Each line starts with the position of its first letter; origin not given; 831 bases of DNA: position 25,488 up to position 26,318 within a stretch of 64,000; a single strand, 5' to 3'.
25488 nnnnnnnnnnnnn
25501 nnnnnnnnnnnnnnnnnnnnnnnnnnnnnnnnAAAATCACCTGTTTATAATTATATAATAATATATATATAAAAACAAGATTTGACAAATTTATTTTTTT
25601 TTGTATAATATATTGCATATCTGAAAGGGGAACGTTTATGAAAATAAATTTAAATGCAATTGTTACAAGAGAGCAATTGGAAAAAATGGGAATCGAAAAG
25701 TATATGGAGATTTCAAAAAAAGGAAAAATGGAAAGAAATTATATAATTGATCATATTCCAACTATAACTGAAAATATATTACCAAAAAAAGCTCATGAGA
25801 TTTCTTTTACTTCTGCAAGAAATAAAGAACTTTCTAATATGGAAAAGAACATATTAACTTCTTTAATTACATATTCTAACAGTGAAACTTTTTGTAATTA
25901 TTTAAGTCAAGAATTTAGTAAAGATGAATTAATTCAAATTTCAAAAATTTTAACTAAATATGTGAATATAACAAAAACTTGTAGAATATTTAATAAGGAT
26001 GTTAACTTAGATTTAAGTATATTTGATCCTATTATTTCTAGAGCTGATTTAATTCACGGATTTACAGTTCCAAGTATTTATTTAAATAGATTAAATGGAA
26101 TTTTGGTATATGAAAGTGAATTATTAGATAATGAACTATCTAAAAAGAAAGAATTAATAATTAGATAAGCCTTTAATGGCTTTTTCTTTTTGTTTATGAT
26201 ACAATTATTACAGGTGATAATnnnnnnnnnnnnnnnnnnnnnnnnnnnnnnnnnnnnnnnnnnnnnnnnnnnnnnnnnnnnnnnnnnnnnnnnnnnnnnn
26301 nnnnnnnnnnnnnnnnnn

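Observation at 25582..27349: Divergent, orphan thymidylate-synthase-family enzyme with a C-terminal tail, behind a consensus promoter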

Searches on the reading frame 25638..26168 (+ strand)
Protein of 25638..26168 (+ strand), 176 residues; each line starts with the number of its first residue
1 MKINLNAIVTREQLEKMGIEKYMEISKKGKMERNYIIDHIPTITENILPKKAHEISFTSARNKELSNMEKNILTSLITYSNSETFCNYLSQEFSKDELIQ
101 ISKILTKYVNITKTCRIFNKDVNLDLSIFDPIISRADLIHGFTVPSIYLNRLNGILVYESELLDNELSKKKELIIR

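Call 3: search_protein_families(library=pfam, proteins=[window:25638-26168:+], max_evalue=0.01)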
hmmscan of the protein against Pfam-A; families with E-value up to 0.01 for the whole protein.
window:25638-26168:+ (176 aa): 1 family
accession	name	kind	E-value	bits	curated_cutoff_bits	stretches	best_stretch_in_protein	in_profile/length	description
PF18631.6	Cucumopine_C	-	0.0095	16.6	27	0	16-113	54-135/141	Cucumopine synthase C-terminal helical bundle domain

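Call 4: search_protein_families(library=ncbifam, proteins=[window:25638-26168:+], max_evalue=0.01)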
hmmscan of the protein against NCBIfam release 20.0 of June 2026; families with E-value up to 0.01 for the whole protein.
window:25638-26168:+ (176 aa): 0 families

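Call 25: search_protein_families(library=phrogs, proteins=[window:25638-26168:+], max_evalue=0.001)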
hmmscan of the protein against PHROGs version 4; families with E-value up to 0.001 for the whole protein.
window:25638-26168:+ (176 aa): 0 families

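Call 27: find_homologous_proteins(query=window:25638-26168:+, max_evalue=0.001)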
Query window:25638-26168:+ (176 aa): 3 proteins with E <= 0.001 among 116 candidates.
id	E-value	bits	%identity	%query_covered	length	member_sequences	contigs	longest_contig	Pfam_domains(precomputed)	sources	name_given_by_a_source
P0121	8.3e-103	359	98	100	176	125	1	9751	-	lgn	-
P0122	4.6e-85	301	87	100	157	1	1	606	-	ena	-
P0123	1.8e-56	208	94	62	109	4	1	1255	-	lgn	-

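Call 55: predict_structure(protein=window:25638-26168:+)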
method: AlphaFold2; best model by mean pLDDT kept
length: 176 residues; sequences in the alignment: 1
mean_pLDDT: 39.7   pTM: 0.33
mean pLDDT of the five models: 39.7, 38.8, 37.6, 35.1, 32.2
residues with pLDDT >= 90: 0; 70-90: 0; 50-70: 37; < 50: 139
segments of 3 or more residues with pLDDT < 50: 1-63, 77-81, 108-176
pLDDT, mean of each block of 10 residues (from residue 1): 27 44 35 34 35 27 50 49 57 62 52 44 41 28 26 31 35 34
secondary structure, 60 per line:
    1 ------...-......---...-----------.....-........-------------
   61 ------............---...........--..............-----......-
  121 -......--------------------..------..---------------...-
elements in order: E7-9 H11-16 H34-38 H40-47 H67-78 H82-92 H95-108 E114-119 E122-127 E173-175

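Call 57: search_protein_families(library=padloc, proteins=[window:25638-26168:+], max_evalue=0.01)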
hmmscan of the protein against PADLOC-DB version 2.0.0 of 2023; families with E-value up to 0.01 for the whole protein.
window:25638-26168:+ (176 aa): 0 families
